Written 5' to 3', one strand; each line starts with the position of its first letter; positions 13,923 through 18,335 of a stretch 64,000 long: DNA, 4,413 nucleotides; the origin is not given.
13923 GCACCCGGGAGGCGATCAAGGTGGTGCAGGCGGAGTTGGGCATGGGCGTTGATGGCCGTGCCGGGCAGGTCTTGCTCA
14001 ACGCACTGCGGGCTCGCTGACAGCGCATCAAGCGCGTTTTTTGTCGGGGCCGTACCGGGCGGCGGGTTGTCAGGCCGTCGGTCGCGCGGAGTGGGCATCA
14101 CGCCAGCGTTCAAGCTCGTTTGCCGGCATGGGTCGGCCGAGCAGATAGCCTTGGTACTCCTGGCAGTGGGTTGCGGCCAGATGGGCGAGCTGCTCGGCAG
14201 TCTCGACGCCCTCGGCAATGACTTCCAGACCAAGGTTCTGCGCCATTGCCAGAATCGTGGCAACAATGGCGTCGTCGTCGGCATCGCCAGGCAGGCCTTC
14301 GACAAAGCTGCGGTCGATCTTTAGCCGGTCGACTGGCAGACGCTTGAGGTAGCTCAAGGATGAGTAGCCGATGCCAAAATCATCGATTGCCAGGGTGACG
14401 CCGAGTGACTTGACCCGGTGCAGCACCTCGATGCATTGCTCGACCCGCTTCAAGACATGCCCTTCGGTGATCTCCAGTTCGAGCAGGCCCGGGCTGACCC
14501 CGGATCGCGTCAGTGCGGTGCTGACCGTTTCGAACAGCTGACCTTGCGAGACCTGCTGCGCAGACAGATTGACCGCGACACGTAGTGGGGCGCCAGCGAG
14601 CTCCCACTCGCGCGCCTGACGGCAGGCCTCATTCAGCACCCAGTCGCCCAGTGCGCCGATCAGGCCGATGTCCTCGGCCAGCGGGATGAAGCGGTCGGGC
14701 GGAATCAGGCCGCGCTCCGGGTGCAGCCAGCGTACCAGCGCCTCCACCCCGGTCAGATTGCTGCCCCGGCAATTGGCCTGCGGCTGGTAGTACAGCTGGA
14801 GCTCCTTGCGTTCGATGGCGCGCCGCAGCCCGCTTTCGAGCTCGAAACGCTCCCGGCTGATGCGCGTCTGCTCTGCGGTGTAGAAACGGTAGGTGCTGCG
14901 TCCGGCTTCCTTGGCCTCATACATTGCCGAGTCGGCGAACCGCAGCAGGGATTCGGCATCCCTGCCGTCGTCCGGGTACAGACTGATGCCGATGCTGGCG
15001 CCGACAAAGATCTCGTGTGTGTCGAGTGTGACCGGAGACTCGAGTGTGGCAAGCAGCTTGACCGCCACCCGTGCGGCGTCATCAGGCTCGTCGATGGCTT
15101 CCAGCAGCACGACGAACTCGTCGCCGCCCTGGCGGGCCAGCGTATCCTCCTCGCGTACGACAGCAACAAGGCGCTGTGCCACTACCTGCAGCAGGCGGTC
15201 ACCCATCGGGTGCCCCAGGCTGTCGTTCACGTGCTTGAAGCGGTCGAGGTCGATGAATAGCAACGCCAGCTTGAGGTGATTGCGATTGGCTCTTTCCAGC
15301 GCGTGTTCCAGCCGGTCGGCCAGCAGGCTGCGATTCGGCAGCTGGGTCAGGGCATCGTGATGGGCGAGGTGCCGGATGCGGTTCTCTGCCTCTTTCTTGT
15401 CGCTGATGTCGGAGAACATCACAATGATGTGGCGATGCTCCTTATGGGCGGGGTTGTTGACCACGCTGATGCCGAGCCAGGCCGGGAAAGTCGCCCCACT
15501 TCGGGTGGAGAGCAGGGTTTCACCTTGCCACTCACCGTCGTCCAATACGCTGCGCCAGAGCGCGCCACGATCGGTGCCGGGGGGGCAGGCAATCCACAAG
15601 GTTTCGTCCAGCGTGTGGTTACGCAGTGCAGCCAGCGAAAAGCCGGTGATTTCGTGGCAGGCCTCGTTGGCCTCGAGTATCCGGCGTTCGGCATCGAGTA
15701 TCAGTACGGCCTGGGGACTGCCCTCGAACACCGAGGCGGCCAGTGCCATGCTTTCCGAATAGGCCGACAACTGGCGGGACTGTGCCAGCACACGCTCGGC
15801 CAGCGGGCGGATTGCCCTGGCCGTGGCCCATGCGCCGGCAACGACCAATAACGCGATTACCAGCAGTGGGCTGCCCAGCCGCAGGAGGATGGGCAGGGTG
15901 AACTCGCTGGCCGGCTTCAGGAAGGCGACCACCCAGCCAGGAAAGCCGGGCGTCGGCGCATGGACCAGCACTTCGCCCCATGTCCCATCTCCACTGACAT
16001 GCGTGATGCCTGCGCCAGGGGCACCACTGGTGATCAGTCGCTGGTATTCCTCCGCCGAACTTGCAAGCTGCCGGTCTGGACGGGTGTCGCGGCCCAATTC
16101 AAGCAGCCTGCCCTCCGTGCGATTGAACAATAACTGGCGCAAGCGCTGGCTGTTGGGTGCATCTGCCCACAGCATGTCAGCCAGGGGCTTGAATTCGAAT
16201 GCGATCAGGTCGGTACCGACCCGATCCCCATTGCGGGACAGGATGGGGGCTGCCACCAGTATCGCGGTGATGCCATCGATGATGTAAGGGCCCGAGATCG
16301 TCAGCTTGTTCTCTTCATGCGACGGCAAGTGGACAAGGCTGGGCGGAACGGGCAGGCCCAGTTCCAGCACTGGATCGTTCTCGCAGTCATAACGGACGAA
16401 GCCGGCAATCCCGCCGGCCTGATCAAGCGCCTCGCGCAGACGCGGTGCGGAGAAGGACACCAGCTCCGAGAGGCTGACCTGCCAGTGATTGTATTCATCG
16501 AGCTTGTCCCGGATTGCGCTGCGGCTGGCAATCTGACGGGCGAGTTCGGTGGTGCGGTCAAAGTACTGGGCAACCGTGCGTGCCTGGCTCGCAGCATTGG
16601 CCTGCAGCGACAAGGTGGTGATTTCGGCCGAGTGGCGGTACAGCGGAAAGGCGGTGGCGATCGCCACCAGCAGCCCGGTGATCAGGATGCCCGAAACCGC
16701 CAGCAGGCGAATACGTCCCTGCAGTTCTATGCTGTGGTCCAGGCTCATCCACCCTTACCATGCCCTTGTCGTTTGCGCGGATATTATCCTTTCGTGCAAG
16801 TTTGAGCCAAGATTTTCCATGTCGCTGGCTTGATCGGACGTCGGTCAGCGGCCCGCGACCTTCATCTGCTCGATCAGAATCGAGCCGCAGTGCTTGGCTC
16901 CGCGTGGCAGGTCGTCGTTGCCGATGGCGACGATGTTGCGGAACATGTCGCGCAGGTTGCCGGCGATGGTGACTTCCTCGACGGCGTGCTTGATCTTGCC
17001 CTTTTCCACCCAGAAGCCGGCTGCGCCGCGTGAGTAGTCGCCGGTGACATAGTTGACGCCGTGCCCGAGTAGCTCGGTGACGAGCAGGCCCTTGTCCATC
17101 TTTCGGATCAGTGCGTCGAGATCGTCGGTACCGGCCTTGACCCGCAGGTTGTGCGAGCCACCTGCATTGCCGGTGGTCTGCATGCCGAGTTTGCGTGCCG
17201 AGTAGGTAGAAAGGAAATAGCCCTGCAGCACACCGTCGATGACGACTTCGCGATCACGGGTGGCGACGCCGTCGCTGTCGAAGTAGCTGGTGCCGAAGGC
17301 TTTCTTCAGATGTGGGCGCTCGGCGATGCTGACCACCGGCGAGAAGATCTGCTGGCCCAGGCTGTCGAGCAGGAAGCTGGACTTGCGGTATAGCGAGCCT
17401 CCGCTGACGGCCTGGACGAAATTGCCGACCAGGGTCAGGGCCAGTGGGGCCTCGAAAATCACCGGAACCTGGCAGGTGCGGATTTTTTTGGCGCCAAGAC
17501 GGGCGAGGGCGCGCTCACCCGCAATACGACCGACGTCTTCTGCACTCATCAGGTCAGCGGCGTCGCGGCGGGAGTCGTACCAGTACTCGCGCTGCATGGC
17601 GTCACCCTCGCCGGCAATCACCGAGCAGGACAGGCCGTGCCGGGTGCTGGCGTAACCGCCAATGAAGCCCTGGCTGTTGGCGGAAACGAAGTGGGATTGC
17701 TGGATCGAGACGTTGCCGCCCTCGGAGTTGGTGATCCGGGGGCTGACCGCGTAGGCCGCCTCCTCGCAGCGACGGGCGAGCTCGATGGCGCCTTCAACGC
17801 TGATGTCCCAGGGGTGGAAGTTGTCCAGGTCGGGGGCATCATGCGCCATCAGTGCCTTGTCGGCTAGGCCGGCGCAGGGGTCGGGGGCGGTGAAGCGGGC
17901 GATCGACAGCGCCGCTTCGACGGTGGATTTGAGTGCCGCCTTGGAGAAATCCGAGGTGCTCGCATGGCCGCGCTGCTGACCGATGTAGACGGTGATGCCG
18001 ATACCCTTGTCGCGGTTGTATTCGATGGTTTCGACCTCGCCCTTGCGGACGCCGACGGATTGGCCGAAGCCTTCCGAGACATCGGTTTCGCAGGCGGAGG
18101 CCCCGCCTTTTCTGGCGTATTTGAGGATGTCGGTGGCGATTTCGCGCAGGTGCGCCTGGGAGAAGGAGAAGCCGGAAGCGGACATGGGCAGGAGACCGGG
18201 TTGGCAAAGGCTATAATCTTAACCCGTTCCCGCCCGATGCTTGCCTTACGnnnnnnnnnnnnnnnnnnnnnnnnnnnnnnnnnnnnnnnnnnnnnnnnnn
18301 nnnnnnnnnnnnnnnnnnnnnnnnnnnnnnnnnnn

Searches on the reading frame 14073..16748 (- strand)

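Call 47: search_protein_families(library=pfam, proteins=[window:14073-16748:-], max_evalue=0.00001)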
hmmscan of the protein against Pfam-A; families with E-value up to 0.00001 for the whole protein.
window:14073-16748:- (892 aa): 5 families
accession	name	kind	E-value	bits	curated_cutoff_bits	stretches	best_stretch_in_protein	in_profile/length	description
PF00563.25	EAL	-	3.7e-77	259.3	31.3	1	641-873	4-236/236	EAL domain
PF00990.26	GGDEF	-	3.7e-53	180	23.8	1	462-618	1-160/161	Diguanylate cyclase, GGDEF domain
PF13188.13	PAS_8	-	2.1e-07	31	21.8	1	339-384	5-47/65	PAS domain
PF08448.16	PAS_4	-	8.3e-07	29.7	23.1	1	341-452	1-109/110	PAS fold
PF13426.13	PAS_9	-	1.4e-06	28.9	27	1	345-450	1-103/103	PAS domain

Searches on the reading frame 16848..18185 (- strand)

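Call 47: search_protein_families(library=pfam, proteins=[window:16848-18185:-], max_evalue=0.00001)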
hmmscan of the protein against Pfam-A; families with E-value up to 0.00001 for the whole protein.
window:16848-18185:- (446 aa): 3 families
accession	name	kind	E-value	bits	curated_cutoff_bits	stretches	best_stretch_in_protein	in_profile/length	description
PF19289.4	PmbA_TldD_3rd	-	1.2e-70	237.5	22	1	237-445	1-220/220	PmbA/TldA metallopeptidase C-terminal domain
PF19290.4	PmbA_TldD_2nd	-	2.1e-23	83.3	20.9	1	124-230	2-109/109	PmbA/TldA metallopeptidase central domain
PF01523.21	PmbA_TldD_1st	-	8.1e-14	52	20.9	1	36-96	5-65/65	PmbA/TldA metallopeptidase domain 1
